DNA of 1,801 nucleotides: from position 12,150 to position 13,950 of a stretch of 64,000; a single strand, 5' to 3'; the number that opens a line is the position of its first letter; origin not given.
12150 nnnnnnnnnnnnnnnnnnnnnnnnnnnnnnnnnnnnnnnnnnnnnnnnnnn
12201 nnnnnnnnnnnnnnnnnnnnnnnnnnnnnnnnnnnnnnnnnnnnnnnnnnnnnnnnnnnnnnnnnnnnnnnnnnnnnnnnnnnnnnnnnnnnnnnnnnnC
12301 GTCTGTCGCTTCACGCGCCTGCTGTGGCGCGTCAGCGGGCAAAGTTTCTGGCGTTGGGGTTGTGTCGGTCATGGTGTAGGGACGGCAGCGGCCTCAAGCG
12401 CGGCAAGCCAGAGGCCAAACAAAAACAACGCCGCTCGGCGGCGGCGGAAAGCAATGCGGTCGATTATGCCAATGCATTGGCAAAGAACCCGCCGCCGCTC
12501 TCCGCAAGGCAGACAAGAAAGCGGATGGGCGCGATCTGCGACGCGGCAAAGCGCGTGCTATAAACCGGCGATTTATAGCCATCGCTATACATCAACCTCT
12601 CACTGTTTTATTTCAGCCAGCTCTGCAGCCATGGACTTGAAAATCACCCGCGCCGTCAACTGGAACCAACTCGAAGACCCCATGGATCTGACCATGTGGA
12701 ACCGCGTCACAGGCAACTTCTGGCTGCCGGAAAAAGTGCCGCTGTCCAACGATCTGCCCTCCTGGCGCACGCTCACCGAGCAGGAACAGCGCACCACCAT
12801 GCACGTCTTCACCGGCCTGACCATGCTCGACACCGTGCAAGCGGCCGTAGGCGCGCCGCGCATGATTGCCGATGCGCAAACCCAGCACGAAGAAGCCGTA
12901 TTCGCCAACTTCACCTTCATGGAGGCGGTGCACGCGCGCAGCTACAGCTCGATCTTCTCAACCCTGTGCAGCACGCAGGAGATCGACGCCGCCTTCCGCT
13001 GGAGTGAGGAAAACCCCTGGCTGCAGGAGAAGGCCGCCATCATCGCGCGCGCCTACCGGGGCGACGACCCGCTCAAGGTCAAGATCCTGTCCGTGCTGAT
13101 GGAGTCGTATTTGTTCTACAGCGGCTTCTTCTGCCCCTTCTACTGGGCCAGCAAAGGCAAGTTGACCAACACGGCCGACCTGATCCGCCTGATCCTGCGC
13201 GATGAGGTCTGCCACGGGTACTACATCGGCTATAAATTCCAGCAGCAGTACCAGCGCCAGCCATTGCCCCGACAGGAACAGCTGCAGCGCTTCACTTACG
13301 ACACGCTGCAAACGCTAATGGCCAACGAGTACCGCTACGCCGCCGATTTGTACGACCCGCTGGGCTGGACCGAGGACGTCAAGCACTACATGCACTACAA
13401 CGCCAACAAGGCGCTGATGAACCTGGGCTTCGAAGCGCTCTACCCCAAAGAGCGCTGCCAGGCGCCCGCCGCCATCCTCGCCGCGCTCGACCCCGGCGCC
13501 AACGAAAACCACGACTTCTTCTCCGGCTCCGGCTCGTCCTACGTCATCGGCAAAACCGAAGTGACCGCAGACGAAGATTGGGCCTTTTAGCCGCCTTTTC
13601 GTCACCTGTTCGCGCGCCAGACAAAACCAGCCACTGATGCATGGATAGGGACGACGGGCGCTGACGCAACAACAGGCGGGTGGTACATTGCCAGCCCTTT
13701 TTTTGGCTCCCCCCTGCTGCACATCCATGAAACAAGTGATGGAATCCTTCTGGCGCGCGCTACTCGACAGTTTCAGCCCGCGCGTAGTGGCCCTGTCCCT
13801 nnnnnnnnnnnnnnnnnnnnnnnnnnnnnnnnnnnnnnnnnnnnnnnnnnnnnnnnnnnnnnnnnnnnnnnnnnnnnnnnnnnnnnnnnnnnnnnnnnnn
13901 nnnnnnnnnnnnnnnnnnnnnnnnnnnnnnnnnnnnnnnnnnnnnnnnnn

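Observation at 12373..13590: Orphan class Ib ribonucleotide reductase beta subunit (nrdF) without nrdE/nrdI/nrdH, preceded by two perfect palindromes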

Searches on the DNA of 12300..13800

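Call 79: search_rna_families(source=window, start=12300, end=13800, threshold=evalue, max_evalue=1)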
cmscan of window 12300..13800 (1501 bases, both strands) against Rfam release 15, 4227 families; matches with E-value up to 1: 0.
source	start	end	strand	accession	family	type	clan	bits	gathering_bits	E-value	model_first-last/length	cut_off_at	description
